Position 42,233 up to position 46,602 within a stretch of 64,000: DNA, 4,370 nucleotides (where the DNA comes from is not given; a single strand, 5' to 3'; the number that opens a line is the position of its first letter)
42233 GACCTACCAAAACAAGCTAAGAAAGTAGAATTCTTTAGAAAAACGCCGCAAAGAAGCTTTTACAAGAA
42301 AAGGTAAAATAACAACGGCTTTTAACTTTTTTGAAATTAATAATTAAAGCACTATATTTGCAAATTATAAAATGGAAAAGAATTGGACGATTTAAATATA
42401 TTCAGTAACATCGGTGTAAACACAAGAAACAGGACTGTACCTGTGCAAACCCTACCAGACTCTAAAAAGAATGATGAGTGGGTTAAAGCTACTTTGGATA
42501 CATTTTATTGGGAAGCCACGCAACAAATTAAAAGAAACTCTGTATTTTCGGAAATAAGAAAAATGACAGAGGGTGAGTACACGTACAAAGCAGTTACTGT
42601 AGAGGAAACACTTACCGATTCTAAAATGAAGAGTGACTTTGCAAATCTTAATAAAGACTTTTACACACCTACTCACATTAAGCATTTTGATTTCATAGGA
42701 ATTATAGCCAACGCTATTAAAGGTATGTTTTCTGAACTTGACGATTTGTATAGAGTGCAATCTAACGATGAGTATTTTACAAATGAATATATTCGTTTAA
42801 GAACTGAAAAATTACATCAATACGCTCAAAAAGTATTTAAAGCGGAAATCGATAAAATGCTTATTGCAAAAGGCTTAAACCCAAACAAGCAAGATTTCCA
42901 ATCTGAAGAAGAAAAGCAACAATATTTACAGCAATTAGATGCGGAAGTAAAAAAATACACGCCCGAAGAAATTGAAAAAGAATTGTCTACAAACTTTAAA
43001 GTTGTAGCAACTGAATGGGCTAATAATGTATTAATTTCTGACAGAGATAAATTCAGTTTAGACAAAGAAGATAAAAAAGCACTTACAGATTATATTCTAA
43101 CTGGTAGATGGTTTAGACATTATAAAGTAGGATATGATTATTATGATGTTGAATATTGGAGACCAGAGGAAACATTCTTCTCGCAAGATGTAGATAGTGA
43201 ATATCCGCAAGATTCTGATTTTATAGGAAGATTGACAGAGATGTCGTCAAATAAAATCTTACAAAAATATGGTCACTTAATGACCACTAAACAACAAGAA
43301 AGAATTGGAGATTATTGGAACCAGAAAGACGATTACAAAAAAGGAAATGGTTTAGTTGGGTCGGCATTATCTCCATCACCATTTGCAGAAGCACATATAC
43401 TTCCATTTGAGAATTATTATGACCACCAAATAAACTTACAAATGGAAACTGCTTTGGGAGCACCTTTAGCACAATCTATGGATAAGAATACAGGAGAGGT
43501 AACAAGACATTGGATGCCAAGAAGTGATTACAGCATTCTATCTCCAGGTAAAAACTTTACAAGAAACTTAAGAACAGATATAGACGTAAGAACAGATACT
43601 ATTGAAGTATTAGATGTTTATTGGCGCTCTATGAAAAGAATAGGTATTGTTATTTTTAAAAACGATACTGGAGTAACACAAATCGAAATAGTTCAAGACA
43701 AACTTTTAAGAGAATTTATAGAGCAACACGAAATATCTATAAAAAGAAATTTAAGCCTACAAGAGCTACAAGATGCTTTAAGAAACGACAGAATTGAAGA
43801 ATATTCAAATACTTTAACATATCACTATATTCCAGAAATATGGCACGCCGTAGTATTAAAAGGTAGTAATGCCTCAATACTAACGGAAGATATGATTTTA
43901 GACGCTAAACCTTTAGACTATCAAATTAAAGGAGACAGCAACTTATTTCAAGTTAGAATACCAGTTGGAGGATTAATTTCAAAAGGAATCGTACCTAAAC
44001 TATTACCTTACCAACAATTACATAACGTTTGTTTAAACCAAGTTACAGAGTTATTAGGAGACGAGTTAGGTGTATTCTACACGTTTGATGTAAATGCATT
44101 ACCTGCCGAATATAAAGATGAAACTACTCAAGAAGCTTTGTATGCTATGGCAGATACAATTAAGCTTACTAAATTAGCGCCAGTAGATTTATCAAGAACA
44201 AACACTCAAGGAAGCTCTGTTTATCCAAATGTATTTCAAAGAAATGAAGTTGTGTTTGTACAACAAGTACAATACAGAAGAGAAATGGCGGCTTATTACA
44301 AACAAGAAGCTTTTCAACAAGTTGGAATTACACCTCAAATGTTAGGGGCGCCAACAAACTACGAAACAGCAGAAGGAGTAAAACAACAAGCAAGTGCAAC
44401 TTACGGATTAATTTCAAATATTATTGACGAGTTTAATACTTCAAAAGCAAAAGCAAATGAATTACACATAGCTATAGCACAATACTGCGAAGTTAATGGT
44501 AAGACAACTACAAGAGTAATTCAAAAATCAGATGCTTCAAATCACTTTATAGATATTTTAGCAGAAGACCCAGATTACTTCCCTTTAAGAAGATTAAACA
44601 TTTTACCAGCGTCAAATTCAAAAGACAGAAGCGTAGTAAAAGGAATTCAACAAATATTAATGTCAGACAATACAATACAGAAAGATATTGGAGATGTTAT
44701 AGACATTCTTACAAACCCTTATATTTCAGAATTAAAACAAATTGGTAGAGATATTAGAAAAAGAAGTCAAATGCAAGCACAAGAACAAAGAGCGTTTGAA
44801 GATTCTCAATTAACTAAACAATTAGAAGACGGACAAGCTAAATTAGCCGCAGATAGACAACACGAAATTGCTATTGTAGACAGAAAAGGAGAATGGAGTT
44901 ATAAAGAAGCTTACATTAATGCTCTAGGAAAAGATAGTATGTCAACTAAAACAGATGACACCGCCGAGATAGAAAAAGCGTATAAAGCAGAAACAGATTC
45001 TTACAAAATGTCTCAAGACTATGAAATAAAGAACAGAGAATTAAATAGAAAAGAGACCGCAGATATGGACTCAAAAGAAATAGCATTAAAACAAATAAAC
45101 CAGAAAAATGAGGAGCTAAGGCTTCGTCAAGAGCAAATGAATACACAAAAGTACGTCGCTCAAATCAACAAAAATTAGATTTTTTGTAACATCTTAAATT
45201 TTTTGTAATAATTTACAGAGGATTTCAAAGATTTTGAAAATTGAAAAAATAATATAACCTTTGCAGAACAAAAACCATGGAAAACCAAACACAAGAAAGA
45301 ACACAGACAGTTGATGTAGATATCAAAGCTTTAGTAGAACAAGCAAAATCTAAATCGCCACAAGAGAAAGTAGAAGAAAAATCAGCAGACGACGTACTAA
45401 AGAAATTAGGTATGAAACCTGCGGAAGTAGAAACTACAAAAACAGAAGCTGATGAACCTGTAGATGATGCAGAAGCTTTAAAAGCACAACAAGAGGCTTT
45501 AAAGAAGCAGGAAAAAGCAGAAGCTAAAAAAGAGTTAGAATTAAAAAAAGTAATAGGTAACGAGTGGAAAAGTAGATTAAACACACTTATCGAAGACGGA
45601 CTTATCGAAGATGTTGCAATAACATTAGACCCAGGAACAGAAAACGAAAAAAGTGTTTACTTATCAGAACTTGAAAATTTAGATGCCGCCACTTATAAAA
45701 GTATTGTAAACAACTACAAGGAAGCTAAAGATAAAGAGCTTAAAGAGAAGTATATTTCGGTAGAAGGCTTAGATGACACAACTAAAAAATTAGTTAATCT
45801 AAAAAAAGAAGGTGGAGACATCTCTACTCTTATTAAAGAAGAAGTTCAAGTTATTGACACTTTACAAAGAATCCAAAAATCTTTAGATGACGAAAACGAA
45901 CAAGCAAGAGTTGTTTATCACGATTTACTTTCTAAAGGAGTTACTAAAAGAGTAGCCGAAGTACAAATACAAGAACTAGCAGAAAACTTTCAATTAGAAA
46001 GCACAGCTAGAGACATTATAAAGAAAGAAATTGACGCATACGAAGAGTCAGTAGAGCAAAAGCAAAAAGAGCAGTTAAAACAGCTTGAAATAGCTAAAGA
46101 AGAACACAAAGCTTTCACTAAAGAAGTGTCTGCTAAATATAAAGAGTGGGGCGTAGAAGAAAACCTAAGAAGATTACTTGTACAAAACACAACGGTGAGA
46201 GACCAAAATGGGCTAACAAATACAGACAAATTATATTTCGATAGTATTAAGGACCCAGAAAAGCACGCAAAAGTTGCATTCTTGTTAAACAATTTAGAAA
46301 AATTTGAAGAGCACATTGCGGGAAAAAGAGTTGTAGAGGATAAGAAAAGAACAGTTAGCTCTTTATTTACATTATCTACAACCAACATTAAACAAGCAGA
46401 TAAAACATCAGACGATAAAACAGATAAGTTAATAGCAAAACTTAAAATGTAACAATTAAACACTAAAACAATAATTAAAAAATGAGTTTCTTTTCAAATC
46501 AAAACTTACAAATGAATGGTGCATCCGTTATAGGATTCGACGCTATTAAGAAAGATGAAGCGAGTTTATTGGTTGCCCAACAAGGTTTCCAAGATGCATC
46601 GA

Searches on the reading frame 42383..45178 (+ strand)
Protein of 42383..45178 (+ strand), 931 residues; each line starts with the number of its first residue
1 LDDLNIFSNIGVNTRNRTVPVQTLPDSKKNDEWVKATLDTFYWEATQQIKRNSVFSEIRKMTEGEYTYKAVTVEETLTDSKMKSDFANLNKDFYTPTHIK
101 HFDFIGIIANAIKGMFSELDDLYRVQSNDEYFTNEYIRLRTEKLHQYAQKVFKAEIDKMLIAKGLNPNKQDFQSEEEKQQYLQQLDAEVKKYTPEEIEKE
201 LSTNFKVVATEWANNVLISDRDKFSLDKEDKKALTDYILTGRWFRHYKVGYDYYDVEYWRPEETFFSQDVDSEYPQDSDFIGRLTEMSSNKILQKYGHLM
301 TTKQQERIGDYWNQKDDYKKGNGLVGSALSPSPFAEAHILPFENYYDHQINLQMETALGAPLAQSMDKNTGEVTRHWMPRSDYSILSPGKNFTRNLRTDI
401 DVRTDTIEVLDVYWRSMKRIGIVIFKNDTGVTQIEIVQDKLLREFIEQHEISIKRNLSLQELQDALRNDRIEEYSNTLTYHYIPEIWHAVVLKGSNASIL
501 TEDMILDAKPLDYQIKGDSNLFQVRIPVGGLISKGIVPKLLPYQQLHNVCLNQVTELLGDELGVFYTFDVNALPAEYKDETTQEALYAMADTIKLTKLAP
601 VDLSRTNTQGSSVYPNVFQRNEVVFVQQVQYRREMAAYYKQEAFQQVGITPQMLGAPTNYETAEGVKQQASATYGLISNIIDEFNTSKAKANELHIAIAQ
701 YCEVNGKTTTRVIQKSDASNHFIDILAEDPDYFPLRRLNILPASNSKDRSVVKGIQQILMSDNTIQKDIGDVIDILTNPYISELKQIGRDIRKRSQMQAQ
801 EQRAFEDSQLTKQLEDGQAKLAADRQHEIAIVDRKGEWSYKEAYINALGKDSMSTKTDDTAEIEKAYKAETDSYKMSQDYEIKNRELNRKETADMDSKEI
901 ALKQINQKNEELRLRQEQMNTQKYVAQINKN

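Call 10: search_protein_families(library=phrogs, proteins=[window:42383-45178:+])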
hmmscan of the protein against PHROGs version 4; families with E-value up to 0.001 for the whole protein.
window:42383-45178:+ (931 aa): 1 family
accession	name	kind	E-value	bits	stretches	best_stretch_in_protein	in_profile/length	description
phrog_6547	-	head and packaging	8.8e-78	263.2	1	13-913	3-807/827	portal protein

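Call 11: search_dna_similar(query=window:42383-45178:+, collection=phages, mode=protein, max_rows=25)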
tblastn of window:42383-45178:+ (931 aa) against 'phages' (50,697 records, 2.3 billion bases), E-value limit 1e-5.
Records with a match: 11; places in all: 11; records where one place covers at least 80% of the query: 9.
Best place of each record, by identity: <60% 11.
By first word of the organism name: Cellulophaga 7; Bacteriophage 2; phage 1; Leptolyngbya 1.
By host as written in the record: - 3; Cellulophaga baltica #18 2; Cellulophaga baltica #17 2; Cellulophaga baltica #4 2; Cellulophaga baltica #13 1; Leptolyngbya boryana 1.
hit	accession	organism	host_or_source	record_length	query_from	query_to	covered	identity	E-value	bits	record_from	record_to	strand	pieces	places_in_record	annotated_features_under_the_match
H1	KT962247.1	Cellulophaga phage phi17:2_18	Cellulophaga baltica #18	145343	8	928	99%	32.5%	3e-154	509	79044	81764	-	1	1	structural protein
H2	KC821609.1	Cellulophaga phage phi17:2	Cellulophaga baltica #17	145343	8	928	99%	32.5%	3e-154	509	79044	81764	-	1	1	structural protein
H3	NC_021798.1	Cellulophaga phage phi17:2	Cellulophaga baltica #17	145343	8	928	99%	32.5%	3e-154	509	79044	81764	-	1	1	portal protein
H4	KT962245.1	Cellulophaga phage phi4:1_13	Cellulophaga baltica #13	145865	8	928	99%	32.5%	3e-154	509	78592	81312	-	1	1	structural protein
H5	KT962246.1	Cellulophaga phage phi4:1_18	Cellulophaga baltica #18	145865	8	928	99%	32.5%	3e-154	509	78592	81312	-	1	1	structural protein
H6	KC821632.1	Cellulophaga phage phi4:1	Cellulophaga baltica #4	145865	8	928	99%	32.5%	3e-154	509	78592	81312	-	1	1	structural protein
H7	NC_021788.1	Cellulophaga phage phi4:1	Cellulophaga baltica #4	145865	8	928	99%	32.5%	3e-154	509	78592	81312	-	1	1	portal protein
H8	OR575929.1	phage csAssE-Sib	human gut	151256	19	931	98%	31.8%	4e-133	448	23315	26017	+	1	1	portal protein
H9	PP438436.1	Leptolyngbya phage Lbo-JY46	Leptolyngbya boryana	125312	18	895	94%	26.1%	7e-69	257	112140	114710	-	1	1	hypothetical protein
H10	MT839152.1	Bacteriophage sp.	human fecal samples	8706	19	448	46%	29.2%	1e-50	200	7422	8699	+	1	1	record has no annotation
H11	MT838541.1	Bacteriophage sp.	human fecal samples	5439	483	802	29%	32.4%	2e-20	173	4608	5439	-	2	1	record has no annotation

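Call 12: find_related_loci(query=window:42383-45178:+, collection=viral_contigs, flank=10000)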
Query window:42383-45178:+ (931 aa) in viral_contigs; peptide patterns used: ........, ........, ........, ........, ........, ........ (x = any residue, [..] = any of these).
2 stretches matched a pattern, but none encodes a relative of the query by tblastn (E <= 1e-3).

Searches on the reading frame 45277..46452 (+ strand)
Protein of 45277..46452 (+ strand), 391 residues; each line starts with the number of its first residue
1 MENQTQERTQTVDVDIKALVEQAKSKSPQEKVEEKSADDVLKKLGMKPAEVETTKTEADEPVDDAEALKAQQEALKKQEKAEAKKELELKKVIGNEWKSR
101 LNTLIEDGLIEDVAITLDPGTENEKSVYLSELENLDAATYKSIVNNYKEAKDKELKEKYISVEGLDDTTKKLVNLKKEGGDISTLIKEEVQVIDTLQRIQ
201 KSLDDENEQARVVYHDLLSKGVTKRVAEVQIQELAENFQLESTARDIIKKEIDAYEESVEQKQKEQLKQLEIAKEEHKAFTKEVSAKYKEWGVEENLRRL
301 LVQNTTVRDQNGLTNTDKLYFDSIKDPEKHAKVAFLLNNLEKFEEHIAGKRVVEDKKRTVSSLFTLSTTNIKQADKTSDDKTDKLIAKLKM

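Call 10: search_protein_families(library=phrogs, proteins=[window:45277-46452:+])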
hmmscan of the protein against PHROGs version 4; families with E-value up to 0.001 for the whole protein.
window:45277-46452:+ (391 aa): 1 family
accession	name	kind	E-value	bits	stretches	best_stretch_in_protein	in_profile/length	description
phrog_34402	-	unknown function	1.8e-12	48.2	1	6-363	5-352/376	-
